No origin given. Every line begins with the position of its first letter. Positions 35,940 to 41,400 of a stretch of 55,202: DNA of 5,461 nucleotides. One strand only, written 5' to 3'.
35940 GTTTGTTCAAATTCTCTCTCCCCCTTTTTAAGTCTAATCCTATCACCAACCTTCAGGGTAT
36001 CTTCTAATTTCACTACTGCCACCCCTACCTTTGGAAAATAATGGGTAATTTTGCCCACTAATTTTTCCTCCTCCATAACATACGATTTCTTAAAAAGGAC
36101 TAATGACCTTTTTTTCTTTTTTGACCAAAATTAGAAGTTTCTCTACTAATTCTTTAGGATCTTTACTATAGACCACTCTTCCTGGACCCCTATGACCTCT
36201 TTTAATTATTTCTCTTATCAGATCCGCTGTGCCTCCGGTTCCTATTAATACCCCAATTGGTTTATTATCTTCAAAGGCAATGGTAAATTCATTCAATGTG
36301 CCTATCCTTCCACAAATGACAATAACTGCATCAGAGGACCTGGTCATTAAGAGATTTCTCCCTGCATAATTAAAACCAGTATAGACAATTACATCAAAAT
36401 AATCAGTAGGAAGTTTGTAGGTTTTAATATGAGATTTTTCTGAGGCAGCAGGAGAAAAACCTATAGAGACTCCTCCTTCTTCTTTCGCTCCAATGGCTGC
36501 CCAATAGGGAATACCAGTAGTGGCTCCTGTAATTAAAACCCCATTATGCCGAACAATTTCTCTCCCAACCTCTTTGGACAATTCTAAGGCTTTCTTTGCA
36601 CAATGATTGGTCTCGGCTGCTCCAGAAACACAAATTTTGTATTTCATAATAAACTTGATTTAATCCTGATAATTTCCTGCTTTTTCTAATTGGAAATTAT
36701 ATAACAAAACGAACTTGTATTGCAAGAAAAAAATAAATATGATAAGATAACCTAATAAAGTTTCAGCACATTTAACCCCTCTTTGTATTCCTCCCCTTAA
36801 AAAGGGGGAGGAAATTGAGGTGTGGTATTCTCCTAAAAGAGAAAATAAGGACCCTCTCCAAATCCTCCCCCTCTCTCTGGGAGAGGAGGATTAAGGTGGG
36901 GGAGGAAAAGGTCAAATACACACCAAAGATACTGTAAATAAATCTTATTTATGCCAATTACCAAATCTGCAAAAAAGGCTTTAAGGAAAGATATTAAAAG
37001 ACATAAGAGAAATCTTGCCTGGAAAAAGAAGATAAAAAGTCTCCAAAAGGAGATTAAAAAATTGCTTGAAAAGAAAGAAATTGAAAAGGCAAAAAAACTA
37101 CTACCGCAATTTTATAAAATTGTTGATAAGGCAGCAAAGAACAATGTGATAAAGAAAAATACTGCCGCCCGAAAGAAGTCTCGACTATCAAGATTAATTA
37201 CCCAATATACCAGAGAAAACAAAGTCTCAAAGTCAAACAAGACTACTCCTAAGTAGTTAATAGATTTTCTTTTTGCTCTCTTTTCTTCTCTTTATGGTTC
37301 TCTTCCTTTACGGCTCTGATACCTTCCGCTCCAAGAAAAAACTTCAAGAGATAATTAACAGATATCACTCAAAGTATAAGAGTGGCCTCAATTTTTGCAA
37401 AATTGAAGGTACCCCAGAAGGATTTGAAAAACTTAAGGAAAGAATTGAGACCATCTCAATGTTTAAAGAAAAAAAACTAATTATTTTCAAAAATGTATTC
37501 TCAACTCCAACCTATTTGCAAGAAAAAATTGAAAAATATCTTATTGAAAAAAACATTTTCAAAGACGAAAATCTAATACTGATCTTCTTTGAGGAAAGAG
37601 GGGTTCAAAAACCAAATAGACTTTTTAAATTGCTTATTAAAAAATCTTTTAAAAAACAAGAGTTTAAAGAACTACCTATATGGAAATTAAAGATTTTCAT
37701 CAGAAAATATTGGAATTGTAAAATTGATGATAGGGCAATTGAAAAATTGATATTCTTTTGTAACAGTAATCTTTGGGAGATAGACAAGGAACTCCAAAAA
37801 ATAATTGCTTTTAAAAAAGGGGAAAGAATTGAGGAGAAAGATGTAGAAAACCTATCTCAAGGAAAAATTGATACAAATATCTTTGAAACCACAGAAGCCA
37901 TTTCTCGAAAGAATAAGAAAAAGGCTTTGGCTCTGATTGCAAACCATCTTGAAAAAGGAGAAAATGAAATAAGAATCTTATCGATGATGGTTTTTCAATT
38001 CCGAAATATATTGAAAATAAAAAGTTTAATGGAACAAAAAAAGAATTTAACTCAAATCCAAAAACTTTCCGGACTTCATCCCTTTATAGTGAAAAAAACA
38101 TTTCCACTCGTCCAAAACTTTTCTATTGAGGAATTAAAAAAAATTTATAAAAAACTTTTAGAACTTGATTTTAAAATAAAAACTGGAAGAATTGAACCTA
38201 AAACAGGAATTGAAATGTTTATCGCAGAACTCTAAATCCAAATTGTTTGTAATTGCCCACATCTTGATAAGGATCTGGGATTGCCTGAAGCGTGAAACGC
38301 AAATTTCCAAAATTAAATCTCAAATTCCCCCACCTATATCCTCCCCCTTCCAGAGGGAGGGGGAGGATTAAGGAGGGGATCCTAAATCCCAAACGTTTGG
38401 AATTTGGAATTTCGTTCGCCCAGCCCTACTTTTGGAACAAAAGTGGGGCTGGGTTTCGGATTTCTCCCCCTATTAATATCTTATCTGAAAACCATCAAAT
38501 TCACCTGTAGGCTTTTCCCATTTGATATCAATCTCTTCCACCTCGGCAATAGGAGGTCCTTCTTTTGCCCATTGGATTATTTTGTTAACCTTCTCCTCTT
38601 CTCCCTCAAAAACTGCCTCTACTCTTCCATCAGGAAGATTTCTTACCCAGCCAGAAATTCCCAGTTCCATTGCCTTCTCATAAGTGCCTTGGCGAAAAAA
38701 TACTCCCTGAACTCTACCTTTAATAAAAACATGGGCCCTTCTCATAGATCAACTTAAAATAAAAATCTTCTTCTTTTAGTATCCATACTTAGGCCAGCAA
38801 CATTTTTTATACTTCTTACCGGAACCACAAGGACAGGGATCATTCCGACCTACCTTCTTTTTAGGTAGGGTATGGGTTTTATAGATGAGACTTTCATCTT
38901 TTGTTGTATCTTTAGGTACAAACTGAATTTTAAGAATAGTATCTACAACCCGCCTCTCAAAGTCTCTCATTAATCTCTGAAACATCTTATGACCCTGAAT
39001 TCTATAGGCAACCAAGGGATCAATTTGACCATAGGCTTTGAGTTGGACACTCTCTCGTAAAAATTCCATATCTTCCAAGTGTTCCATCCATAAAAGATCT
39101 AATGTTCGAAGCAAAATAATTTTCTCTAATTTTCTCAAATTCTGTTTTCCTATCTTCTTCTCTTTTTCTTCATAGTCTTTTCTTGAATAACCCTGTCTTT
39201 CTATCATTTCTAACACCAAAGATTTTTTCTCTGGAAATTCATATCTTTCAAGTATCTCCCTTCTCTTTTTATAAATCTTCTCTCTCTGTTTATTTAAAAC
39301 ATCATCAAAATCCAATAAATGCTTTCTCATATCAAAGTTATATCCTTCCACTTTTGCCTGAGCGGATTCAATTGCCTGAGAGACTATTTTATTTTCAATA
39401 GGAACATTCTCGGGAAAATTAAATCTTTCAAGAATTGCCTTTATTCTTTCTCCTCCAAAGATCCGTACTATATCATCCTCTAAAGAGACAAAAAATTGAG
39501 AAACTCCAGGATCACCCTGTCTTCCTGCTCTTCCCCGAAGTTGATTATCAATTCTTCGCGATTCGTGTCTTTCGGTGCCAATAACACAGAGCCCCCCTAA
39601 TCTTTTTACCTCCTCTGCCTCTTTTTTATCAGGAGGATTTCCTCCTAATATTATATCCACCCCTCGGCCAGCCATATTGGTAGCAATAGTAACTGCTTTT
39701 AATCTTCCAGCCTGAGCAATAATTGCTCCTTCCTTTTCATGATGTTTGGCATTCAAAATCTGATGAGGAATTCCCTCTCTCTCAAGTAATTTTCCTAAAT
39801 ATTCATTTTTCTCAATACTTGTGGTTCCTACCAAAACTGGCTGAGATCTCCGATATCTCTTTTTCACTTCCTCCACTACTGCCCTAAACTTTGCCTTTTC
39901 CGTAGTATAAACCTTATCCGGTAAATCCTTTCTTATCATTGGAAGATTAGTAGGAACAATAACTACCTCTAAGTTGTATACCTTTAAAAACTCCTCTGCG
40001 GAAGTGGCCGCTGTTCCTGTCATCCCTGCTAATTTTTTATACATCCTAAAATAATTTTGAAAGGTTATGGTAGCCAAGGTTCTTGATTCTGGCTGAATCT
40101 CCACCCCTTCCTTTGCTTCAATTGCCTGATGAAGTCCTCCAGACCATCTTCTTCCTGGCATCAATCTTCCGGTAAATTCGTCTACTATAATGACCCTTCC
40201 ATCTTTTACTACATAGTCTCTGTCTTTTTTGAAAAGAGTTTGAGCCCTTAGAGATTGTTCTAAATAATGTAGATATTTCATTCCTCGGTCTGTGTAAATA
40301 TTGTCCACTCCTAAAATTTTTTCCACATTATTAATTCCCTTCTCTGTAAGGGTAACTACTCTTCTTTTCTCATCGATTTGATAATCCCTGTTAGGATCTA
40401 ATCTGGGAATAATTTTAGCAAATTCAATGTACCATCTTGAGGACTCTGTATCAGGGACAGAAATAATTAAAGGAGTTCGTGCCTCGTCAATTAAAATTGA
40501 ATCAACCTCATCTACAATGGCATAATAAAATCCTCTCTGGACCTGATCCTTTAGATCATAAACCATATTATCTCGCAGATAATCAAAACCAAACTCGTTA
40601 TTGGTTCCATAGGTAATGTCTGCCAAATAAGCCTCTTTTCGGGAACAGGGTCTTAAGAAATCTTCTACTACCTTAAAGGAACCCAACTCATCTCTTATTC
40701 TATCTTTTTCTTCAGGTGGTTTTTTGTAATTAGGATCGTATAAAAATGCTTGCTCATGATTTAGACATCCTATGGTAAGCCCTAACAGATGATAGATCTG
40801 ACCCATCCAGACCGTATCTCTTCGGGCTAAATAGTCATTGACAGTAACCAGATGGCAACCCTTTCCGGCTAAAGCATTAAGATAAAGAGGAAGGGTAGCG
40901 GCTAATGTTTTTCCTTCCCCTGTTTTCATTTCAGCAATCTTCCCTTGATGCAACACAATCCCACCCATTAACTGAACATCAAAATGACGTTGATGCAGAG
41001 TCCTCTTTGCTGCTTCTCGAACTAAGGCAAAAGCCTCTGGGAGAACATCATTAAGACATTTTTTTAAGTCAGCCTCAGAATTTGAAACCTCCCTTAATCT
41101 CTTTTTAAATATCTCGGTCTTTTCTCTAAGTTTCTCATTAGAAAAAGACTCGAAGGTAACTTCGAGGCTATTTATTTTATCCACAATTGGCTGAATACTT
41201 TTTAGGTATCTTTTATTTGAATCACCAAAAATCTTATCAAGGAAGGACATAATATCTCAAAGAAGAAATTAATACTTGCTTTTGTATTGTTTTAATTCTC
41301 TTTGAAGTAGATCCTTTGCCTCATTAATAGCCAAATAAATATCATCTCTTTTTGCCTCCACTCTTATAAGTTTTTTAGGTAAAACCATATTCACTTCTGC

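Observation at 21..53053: Dense family of modular, GC-rich polypyrimidine/polypurine hairpin repeats confined to intergenic DNA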

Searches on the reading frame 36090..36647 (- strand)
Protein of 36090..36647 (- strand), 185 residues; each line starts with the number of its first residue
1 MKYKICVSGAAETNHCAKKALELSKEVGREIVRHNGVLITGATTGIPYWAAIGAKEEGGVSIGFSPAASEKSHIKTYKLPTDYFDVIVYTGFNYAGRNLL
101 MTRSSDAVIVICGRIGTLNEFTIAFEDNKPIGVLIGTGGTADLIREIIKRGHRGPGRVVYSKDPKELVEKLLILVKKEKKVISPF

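Call 38: search_protein_families(library=pfam, proteins=[window:36090-36647:-], max_evalue=0.001)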
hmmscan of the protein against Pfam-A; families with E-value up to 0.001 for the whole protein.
window:36090-36647:- (185 aa): 2 families
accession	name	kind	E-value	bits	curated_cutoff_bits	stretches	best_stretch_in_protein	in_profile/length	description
PF18306.6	LDcluster4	-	5.9e-36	123.8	26.3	1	2-167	1-150/151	SLOG cluster4 family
PF03641.19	Lysine_decarbox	-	0.00012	22.7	27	1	52-125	6-73/131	Possible lysine decarboxylase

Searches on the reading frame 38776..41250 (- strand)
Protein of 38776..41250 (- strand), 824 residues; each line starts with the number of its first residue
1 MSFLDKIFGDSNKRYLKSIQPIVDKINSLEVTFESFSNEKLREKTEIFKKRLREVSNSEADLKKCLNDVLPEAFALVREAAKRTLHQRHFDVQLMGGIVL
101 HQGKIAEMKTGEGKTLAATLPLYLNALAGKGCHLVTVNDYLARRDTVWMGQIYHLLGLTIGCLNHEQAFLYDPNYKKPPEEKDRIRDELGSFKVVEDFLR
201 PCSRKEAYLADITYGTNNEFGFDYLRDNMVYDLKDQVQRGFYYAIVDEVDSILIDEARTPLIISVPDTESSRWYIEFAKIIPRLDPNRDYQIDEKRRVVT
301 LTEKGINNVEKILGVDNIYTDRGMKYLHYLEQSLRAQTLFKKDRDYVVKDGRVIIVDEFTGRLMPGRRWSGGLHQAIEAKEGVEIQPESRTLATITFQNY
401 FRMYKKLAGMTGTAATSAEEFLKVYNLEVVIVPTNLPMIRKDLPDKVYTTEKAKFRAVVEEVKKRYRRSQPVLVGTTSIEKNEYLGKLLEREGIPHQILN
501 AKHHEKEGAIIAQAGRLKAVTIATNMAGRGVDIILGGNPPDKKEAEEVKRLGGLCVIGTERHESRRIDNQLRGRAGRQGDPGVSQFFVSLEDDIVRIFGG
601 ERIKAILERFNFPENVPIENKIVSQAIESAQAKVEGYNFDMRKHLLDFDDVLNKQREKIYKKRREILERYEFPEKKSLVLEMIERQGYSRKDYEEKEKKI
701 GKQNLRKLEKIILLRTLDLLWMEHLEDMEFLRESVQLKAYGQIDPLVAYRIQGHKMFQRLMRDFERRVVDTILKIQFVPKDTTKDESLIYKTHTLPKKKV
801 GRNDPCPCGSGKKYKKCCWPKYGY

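Call 17: find_encoding_contigs(protein=window:38776-41250:-, flank=10000, max_places=6)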
Protein window:38776-41250:- (824 aa): 3 contigs read that carry it; 3 places shown.
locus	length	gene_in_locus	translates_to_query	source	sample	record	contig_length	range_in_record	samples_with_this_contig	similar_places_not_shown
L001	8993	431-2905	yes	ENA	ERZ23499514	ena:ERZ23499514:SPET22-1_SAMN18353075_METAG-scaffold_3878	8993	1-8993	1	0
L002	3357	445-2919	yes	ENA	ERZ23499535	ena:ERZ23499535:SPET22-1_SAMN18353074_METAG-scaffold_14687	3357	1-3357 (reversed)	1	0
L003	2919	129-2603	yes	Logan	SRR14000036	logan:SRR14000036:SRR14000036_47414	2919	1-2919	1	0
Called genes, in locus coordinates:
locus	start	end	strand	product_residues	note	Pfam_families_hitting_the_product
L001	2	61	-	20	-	?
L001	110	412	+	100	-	PF02482:Ribosomal_S30AE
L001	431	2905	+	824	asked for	PF07517:SecA_DEAD, PF01043:SecA_PP_bind, PF21090:P-loop_SecA, PF07516:SecA_SW, PF02810:SEC-C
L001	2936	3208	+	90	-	PF00708:Acylphosphatase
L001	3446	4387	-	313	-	PF06144:DNA_pol3_delta, PF21694:DNA_pol3_delta_C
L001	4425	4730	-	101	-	PF01649:Ribosomal_S20p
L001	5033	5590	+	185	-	PF18306:LDcluster4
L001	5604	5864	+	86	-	-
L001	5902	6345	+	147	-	PF02308:MgtC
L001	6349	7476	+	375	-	PF01490:Aa_trans, PF03222:Trp_Tyr_perm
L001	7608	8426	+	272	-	PF01261:AP_endonuc_2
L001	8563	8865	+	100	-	PF05168:HEPN (weak)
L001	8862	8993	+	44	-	?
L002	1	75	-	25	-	?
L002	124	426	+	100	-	PF02482:Ribosomal_S30AE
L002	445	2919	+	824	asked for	PF07517:SecA_DEAD, PF01043:SecA_PP_bind, PF21090:P-loop_SecA, PF07516:SecA_SW, PF02810:SEC-C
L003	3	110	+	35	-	?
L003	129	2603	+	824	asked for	PF07517:SecA_DEAD, PF01043:SecA_PP_bind, PF21090:P-loop_SecA, PF07516:SecA_SW, PF02810:SEC-C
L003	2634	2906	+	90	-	PF00708:Acylphosphatase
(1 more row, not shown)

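Call 34: find_related_loci(query=window:38776-41250:-, collection=metagenome_contigs, flank=10000)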
Query window:38776-41250:- (824 aa) in metagenome_contigs; peptide patterns used: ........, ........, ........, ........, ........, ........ (x = any residue, [..] = any of these).
600 stretches matched a pattern (row limit reached: there are more); 596 encode a relative of the query (tblastn E <= 1e-3); the best 80 are kept; 80 distinct loci.
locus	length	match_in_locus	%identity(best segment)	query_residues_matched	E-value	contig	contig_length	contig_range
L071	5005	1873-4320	71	1-823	0e+0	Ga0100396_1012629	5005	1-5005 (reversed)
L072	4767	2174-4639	71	1-823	0e+0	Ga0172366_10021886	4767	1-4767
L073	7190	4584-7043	71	1-823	0e+0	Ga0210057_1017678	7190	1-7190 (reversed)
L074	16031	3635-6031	68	1-817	0e+0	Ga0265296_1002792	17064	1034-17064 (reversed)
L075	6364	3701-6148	67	1-823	0e+0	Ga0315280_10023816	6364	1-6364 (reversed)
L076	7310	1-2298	68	36-817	0e+0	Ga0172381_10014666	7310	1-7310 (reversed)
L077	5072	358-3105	64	1-818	0e+0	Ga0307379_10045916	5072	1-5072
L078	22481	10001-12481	61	1-810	0e+0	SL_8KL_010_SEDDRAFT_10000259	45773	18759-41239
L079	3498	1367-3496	70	1-711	0e+0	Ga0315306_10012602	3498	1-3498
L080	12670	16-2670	55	1-818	0e+0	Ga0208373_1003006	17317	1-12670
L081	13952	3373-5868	55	1-817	0e+0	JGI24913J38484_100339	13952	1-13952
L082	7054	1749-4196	56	1-817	0e+0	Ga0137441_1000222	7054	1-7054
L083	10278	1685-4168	57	1-817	0e+0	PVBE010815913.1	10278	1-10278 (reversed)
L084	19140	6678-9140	59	6-823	0e+0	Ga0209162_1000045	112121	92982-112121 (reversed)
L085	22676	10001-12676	54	1-817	0e+0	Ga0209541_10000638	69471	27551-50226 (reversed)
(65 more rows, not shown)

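Call 64: find_homologous_proteins(query=window:38776-41250:-, max_evalue=1e-100)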
Query window:38776-41250:- (824 aa): 8000 proteins with E <= 1e-100 among 8000 candidates; the best 120 are listed.
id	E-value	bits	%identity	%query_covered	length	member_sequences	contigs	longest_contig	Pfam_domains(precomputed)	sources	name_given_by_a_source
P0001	0.0e+0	1864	100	100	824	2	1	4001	PF07517.21,PF07516.19,PF21090.4,PF02810.22,PF01043.27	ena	-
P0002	0.0e+0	1712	90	100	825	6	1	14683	PF07517.21,PF07516.19,PF21090.4,PF02810.22,PF01043.27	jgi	-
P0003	0.0e+0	1401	75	100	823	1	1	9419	PF07517.21,PF07516.19,PF21090.4,PF01043.27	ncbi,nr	ncbi:MAG: preprotein translocase subunit SecA [Patescibacteria group bacterium]|nr:preprotein transl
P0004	0.0e+0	1387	73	100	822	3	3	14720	PF07517.21,PF07516.19,PF21090.4,PF01043.27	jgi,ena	-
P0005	0.0e+0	1384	73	100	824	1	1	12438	PF07517.21,PF07516.19,PF21090.4,PF01043.27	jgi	-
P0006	0.0e+0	1384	73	100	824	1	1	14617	PF07517.21,PF07516.19,PF21090.4,PF01043.27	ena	-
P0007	0.0e+0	1377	72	100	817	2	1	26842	PF07517.21,PF07516.19,PF21090.4,PF02810.22,PF01043.27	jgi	jgi:preprotein translocase subunit SecA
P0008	0.0e+0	1376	73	100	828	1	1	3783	PF07517.21,PF07516.19,PF21090.4,PF02810.22,PF01043.27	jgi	jgi:preprotein translocase subunit SecA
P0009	0.0e+0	1371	72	100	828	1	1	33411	PF07517.21,PF07516.19,PF21090.4,PF02810.22,PF01043.27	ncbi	-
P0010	0.0e+0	1369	72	98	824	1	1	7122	PF07517.21,PF07516.19,PF21090.4,PF02810.22,PF01043.27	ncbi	-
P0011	0.0e+0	1369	73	100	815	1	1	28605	PF07517.21,PF07516.19,PF21090.4,PF02810.22,PF01043.27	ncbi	-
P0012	0.0e+0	1368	73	100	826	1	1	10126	PF07517.21,PF07516.19,PF21090.4,PF01043.27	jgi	-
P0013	0.0e+0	1367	72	100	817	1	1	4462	PF07517.21,PF07516.19,PF21090.4,PF02810.22,PF01043.27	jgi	-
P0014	0.0e+0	1365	72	98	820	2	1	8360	PF07517.21,PF07516.19,PF21090.4,PF02810.22,PF01043.27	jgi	-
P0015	0.0e+0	1365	73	100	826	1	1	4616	PF07517.21,PF07516.19,PF21090.4,PF01043.27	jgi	-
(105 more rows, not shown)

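Call 65: find_encoding_contigs(protein=P0002, flank=10000, max_places=6)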
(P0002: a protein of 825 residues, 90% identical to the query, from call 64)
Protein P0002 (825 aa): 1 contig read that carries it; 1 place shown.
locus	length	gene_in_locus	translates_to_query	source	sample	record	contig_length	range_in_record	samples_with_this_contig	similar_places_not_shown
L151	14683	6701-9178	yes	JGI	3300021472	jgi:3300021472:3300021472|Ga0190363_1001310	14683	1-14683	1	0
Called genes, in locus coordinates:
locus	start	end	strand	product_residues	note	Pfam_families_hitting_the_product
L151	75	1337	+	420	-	PF01467:CTP_transf_like, PF02540:NAD_synthase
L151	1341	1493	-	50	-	-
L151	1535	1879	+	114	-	-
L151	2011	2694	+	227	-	-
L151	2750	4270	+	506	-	PF02153:PDH_N, PF00800:PDT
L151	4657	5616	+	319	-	PF01565:FAD_binding_4, PF02873:MurB_C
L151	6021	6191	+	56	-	-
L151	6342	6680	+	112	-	PF02482:Ribosomal_S30AE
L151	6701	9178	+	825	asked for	PF07517:SecA_DEAD, PF01043:SecA_PP_bind, PF21090:P-loop_SecA, PF07516:SecA_SW, PF02810:SEC-C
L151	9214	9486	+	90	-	PF00708:Acylphosphatase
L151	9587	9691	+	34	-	-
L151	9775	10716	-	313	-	PF06144:DNA_pol3_delta (weak), PF21694:DNA_pol3_delta_C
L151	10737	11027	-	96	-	PF01649:Ribosomal_S20p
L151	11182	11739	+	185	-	PF18306:LDcluster4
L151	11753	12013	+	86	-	-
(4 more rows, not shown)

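Call 71: find_encoding_contigs(protein=P0003, flank=10000, max_places=3)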
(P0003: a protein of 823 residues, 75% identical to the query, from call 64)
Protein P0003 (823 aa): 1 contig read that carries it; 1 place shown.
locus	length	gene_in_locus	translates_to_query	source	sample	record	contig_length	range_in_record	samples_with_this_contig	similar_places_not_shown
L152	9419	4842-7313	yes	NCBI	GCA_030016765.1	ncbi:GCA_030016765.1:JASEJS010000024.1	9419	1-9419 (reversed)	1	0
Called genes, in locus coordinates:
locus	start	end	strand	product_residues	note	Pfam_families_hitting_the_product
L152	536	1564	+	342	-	PF00089:Trypsin, PF13365:Trypsin_2, PF13180:PDZ_2, PF00595:PDZ (weak), PF17820:PDZ_6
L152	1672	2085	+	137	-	PF02675:AdoMet_dc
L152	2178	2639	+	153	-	PF02482:Ribosomal_S30AE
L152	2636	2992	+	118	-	PF02675:AdoMet_dc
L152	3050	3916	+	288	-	PF17284:Spermine_synt_N, PF01564:Spermine_synth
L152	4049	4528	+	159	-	PF13302:Acetyltransf_3 (weak), PF00583:Acetyltransf_1, PF13508:Acetyltransf_7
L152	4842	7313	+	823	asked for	PF07517:SecA_DEAD, PF01043:SecA_PP_bind, PF21090:P-loop_SecA, PF07516:SecA_SW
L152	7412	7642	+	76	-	-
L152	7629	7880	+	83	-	PF07927:HicA_toxin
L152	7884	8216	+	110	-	PF00391:PEP-utilizers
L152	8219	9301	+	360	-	-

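Call 72: find_encoding_contigs(protein=P0004, flank=10000, max_places=3)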
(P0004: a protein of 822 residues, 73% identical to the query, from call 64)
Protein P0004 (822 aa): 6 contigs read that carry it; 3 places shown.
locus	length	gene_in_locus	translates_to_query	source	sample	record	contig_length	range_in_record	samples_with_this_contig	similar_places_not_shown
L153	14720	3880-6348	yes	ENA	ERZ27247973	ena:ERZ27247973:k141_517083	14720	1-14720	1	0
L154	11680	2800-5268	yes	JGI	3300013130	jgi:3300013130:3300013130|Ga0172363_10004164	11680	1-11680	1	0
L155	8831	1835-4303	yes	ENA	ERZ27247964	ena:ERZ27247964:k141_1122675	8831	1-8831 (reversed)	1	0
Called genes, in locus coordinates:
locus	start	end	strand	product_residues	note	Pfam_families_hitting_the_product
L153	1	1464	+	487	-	?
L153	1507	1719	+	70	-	-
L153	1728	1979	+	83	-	PF05016:ParE_toxin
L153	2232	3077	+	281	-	PF01565:FAD_binding_4 (faint), PF02873:MurB_C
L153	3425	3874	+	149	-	PF02482:Ribosomal_S30AE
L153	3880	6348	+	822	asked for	PF07517:SecA_DEAD, PF01043:SecA_PP_bind, PF21090:P-loop_SecA, PF07516:SecA_SW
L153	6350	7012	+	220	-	PF07758:DUF1614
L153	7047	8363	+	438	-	PF21760:SecD_1st, PF22599:SecDF_P1_head, PF02355:SecD_SecF_C, PF03176:MMPL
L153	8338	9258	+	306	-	PF07549:Sec_GG (weak), PF02355:SecD_SecF_C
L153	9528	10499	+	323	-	PF04545:Sigma70_r4, PF05066:HARE-HTH (faint)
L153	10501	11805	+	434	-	PF26449:DUF8128 (faint)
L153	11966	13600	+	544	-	PF02534:T4SS-DNA_transf (weak), PF10412:TrwB_AAD_bind, PF12696:TraG-D_C (weak), PF23477:zf_Tbcl_2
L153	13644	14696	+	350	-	PF00162:PGK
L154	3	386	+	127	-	?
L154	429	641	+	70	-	-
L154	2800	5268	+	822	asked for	PF07517:SecA_DEAD, PF01043:SecA_PP_bind, PF21090:P-loop_SecA, PF07516:SecA_SW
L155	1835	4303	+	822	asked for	PF07517:SecA_DEAD, PF01043:SecA_PP_bind, PF21090:P-loop_SecA, PF07516:SecA_SW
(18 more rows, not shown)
